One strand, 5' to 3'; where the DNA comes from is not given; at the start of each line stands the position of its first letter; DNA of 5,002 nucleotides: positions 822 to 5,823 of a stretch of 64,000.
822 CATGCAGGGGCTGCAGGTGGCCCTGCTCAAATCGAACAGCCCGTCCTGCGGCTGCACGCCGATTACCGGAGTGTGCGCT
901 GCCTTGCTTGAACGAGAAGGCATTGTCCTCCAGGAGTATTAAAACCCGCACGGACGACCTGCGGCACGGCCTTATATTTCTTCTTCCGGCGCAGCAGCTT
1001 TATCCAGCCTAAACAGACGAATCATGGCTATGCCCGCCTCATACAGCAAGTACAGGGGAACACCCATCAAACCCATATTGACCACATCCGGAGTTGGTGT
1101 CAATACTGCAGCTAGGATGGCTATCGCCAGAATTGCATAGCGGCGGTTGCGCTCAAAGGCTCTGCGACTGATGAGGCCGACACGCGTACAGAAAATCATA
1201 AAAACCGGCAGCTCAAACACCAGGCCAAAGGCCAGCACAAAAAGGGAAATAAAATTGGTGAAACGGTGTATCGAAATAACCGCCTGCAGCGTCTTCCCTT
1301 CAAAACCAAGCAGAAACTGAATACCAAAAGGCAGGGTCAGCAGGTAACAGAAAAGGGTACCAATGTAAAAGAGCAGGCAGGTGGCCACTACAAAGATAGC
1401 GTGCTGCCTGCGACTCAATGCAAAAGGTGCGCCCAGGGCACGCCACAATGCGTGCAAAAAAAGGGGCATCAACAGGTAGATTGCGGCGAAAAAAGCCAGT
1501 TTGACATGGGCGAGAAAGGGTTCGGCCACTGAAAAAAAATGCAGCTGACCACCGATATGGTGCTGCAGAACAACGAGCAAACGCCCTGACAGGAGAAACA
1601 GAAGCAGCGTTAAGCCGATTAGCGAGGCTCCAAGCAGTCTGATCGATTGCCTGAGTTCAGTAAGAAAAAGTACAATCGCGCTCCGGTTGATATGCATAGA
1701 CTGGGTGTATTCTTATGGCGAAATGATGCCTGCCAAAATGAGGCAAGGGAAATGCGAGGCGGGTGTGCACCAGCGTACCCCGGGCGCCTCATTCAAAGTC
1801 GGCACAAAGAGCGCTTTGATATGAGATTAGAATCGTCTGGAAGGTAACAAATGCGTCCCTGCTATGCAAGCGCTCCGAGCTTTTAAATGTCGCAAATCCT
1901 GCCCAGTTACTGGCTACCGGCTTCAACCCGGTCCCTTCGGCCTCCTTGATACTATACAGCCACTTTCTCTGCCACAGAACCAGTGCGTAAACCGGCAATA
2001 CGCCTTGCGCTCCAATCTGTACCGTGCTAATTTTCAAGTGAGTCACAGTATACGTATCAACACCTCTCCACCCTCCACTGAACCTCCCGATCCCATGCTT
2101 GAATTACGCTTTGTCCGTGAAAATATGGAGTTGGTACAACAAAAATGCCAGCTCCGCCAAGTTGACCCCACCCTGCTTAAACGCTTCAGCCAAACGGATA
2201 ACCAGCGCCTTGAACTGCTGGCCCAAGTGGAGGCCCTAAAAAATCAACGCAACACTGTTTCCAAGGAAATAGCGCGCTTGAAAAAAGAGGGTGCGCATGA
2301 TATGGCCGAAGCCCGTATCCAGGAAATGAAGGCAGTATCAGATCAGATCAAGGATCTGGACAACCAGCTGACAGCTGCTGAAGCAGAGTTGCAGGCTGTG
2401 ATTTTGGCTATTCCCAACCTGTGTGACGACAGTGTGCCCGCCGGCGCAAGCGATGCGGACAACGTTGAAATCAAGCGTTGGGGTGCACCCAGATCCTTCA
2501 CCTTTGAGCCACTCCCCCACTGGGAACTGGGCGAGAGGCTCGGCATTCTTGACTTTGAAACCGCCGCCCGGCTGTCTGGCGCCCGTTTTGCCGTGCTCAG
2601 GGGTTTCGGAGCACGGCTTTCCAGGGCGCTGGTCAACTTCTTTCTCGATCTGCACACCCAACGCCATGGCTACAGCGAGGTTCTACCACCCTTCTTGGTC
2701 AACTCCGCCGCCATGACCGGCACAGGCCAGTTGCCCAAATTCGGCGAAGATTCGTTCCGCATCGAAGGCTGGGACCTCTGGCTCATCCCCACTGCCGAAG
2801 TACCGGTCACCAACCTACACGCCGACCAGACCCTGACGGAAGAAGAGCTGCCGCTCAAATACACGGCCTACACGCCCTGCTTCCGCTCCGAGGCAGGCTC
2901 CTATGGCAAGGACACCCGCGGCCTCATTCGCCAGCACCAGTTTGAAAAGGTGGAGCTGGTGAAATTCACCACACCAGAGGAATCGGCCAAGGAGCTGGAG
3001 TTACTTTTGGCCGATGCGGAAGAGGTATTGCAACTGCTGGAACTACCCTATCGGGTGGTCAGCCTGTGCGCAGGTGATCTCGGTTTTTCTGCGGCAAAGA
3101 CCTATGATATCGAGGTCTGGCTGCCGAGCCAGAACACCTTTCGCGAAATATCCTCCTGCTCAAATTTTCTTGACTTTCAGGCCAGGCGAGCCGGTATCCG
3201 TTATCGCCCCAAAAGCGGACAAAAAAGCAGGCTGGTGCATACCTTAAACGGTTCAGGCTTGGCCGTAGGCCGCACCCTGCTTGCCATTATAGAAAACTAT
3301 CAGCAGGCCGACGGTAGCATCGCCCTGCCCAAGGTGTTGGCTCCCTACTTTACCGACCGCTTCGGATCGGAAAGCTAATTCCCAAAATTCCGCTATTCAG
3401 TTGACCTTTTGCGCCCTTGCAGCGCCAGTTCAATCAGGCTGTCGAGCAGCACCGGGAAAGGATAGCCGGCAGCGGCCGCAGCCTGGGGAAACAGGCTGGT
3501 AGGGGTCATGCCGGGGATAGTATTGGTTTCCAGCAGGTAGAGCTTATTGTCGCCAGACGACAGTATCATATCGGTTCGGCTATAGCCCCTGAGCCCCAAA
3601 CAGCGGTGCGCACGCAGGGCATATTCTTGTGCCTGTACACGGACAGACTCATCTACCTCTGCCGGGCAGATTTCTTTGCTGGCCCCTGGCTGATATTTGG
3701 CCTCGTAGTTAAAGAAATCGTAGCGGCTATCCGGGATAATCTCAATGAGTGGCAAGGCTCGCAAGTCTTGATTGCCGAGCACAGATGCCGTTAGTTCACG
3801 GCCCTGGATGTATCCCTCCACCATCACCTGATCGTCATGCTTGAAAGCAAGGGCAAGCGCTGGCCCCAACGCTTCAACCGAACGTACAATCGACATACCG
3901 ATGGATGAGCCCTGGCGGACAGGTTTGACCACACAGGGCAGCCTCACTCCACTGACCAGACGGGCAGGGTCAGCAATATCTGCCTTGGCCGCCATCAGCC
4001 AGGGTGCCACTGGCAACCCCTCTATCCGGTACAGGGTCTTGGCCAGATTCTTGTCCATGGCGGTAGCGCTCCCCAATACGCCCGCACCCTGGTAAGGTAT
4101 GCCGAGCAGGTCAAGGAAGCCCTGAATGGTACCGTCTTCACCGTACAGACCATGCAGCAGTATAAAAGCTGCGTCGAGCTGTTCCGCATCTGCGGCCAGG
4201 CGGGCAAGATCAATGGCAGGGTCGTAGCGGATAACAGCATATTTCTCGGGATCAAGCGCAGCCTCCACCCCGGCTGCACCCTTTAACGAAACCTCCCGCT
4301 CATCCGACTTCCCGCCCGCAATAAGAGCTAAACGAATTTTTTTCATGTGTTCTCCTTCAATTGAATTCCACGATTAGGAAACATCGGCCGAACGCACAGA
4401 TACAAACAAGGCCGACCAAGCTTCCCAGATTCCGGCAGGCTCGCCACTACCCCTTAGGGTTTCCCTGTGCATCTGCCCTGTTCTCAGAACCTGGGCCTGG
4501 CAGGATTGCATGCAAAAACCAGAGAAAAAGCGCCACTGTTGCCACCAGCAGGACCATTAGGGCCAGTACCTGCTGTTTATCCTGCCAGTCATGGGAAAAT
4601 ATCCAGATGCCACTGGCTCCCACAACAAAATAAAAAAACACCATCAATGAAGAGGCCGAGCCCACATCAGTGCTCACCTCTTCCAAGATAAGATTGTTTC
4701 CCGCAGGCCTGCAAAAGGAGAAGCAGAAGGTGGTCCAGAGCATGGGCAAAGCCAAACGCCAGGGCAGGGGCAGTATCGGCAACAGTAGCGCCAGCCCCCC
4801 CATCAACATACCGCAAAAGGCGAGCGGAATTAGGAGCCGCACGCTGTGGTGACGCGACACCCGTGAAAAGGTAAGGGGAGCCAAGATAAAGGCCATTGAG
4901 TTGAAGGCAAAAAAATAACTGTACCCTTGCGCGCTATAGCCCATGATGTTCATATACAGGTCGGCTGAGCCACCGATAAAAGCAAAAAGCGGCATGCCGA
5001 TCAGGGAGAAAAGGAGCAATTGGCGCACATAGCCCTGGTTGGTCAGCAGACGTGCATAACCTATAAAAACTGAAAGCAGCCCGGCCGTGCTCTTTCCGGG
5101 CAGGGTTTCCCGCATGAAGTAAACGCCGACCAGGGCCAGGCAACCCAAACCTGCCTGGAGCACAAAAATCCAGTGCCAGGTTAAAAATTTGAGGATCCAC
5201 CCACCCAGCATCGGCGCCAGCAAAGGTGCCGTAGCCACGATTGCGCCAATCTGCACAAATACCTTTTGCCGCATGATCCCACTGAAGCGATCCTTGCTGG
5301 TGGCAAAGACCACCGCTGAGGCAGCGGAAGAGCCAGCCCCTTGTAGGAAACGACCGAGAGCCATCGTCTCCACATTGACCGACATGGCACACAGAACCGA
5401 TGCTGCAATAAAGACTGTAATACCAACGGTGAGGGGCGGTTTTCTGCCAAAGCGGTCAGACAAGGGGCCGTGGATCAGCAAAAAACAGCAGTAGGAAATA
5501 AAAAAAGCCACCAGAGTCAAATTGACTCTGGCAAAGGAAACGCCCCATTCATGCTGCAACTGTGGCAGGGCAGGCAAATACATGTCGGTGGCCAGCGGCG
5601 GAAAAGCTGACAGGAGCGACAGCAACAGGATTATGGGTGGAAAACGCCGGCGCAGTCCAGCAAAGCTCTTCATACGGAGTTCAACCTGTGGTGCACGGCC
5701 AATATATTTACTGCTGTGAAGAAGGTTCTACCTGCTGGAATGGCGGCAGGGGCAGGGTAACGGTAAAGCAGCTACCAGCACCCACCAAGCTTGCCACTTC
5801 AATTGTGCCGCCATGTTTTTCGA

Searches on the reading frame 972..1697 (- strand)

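Call 33: search_protein_families(library=pfam, proteins=[window:972-1697:-], max_evalue=0.00001)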
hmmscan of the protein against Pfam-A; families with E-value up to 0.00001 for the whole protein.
window:972-1697:- (241 aa): 1 family
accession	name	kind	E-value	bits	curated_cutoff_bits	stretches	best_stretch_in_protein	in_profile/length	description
PF00902.23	TatC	-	1.2e-43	149.8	25.1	1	12-214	3-208/208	Sec-independent protein translocase protein (TatC)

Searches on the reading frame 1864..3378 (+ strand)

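Call 33: search_protein_families(library=pfam, proteins=[window:1864-3378:+], max_evalue=0.00001)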
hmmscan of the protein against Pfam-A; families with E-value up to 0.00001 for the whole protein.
window:1864-3378:+ (504 aa): 2 families
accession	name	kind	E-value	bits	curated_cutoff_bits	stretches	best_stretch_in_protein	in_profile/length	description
PF00587.30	tRNA-synt_2b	-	2.3e-42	145.5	29.3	1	304-479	10-179/179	tRNA synthetase class II core domain (G, H, P, S and T)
PF02403.27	Seryl_tRNA_N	-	5.6e-26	91.3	28.2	1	78-186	1-107/108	Seryl-tRNA synthetase N-terminal domain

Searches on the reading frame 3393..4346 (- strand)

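Call 33: search_protein_families(library=pfam, proteins=[window:3393-4346:-], max_evalue=0.00001)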
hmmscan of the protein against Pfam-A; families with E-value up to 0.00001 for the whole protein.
window:3393-4346:- (317 aa): 5 families
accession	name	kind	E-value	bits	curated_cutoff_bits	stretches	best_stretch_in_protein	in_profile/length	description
PF07478.18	Dala_Dala_lig_C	-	8.3e-57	192.4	24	1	108-306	4-204/204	D-ala D-ala ligase C-terminus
PF01820.27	Dala_Dala_lig_N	-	2.4e-20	73.7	34.6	2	52-88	85-121/121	D-ala D-ala ligase N-terminus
PF02655.19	ATP-grasp_3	-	2.4e-06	28.2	23.2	1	136-275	32-154/160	ATP-grasp domain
PF02222.28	ATP-grasp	-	2.4e-06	27.7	27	0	109-254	6-141/179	ATP-grasp domain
PF02786.22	CPSase_L_D2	-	6.4e-06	26.3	19.8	0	98-276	1-178/211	Carbamoyl-phosphate synthase L chain, ATP binding domain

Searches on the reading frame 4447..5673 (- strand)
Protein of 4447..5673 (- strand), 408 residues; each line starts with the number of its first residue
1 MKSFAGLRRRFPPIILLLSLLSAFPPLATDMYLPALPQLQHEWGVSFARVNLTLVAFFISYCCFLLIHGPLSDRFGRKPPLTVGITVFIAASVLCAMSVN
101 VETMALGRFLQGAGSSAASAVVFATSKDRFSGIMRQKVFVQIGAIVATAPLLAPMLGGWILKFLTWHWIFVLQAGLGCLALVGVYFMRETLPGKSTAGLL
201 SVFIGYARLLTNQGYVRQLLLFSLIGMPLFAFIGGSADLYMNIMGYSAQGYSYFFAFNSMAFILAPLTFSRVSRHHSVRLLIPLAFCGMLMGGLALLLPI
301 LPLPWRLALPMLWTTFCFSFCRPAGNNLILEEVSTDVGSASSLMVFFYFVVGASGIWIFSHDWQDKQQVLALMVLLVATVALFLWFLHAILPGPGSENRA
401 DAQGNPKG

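Call 33: search_protein_families(library=pfam, proteins=[window:4447-5673:-], max_evalue=0.00001)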
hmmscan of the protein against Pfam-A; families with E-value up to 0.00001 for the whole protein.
window:4447-5673:- (408 aa): 2 families
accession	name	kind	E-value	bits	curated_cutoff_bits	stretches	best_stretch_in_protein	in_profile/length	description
PF07690.21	MFS_1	-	5.9e-37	127.8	33.4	1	22-355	5-346/347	Major Facilitator Superfamily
PF00083.30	Sugar_tr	-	1.5e-09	37.7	22.3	1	51-190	49-194/452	Sugar (and other) transporter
